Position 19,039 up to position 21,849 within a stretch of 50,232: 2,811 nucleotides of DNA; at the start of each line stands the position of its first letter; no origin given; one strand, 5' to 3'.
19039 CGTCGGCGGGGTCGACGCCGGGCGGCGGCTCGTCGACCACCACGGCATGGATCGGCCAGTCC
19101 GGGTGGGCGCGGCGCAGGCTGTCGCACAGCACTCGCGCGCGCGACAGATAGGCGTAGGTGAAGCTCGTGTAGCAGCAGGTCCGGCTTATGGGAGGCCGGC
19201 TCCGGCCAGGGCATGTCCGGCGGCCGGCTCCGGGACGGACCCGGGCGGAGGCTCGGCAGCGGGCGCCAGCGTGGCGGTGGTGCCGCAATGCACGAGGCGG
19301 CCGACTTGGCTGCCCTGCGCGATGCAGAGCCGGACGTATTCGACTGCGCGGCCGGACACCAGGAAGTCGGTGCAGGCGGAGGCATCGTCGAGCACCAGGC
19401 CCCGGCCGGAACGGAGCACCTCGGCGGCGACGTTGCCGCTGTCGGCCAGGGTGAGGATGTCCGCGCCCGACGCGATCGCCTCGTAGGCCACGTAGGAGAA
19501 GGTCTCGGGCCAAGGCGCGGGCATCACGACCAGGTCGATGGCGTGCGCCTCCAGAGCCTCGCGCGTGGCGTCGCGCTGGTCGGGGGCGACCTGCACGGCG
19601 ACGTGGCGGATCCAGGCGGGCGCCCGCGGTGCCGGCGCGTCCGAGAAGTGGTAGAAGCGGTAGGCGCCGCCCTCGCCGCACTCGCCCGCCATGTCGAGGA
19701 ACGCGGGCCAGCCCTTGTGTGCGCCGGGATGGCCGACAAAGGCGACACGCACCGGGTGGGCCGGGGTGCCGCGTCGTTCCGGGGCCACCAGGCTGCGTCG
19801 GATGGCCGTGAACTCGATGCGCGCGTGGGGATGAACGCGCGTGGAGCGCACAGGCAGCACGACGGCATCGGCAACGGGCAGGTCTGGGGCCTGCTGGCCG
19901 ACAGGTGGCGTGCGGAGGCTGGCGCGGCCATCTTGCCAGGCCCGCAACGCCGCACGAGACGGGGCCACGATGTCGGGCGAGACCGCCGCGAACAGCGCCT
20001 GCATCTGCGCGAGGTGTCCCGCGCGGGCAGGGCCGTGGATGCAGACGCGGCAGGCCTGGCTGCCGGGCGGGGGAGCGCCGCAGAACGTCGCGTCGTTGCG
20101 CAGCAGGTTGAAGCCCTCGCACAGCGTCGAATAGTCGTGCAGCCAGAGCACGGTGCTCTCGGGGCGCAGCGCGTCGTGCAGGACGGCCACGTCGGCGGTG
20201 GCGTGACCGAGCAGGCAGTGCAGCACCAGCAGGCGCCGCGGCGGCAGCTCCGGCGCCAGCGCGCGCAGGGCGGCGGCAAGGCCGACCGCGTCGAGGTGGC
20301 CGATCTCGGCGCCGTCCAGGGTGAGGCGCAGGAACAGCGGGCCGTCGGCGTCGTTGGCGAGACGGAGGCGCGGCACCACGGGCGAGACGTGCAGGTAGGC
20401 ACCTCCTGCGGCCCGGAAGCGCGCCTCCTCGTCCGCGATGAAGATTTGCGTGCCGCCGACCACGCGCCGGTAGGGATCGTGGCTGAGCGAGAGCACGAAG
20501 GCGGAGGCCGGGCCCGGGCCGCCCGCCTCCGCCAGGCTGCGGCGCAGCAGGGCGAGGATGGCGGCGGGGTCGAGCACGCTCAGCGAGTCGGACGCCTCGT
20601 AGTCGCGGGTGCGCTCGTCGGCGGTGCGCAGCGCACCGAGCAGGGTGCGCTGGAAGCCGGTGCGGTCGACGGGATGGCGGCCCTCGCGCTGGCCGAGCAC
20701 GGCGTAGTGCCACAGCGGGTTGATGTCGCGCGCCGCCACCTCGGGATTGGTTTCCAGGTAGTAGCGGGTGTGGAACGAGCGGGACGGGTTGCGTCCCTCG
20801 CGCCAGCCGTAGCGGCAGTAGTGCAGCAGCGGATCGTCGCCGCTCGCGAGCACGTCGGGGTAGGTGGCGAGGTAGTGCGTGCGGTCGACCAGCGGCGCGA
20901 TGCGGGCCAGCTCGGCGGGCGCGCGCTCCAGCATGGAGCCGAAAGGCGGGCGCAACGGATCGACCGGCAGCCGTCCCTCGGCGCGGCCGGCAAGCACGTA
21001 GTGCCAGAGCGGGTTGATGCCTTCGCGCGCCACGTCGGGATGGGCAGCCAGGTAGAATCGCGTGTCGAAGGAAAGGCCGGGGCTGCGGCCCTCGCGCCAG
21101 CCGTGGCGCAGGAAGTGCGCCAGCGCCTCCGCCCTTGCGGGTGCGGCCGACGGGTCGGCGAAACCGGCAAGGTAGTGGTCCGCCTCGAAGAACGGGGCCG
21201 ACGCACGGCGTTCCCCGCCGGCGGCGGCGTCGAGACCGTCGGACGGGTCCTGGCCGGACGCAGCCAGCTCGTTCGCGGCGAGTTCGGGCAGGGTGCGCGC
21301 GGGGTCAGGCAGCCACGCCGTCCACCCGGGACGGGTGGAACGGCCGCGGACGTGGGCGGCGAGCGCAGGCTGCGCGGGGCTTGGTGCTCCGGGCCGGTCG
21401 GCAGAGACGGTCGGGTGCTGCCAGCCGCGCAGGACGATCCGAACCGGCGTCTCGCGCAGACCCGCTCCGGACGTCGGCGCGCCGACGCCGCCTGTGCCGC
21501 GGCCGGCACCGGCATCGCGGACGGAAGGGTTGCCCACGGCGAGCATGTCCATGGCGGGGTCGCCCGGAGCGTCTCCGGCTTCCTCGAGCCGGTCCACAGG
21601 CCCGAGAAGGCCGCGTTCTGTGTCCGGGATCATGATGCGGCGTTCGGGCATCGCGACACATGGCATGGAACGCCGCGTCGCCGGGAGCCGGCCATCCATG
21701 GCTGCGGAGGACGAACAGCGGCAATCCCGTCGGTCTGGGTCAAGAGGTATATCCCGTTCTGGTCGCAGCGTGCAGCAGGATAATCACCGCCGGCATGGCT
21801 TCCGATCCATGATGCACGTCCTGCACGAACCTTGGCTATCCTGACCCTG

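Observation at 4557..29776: Mosaic glycan-assembly island built around a secreted beta-roll repeat protein: candidate surface-layer/adhesin plus dedicated glycan system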

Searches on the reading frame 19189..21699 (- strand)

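Call 6: search_protein_families(library=pfam, proteins=[window:19189-21699:-], max_evalue=0.01)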
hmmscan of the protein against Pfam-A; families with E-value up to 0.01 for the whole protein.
window:19189-21699:- (837 aa): 1 family
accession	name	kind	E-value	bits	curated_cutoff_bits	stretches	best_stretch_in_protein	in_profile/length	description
PF20706.3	GT4-conflict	-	0.0041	16.6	26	1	697-762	256-320/385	Family 4 Glycosyltransferase in conflict systems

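Call 21: search_protein_families(library=ncbifam, proteins=[window:19189-21699:-], max_evalue=0.01)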
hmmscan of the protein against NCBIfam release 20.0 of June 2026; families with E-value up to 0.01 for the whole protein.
window:19189-21699:- (837 aa): 0 families

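Call 73: search_protein_families(library=pfam, proteins=[window:19189-21699:-], max_evalue=5)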
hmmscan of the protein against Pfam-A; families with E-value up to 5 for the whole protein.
window:19189-21699:- (837 aa): 2 families
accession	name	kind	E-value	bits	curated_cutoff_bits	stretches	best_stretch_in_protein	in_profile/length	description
PF20706.3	GT4-conflict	-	0.0041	16.6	26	1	697-762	256-320/385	Family 4 Glycosyltransferase in conflict systems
PF00534.26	Glycos_transf_1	-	0.058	13.4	26.4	1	720-772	92-142/172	Glycosyl transferases group 1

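Call 88: search_protein_families(library=padloc, proteins=[window:19189-21699:-], max_evalue=0.001)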
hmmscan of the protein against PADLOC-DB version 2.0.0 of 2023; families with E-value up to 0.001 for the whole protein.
window:19189-21699:- (837 aa): 0 families
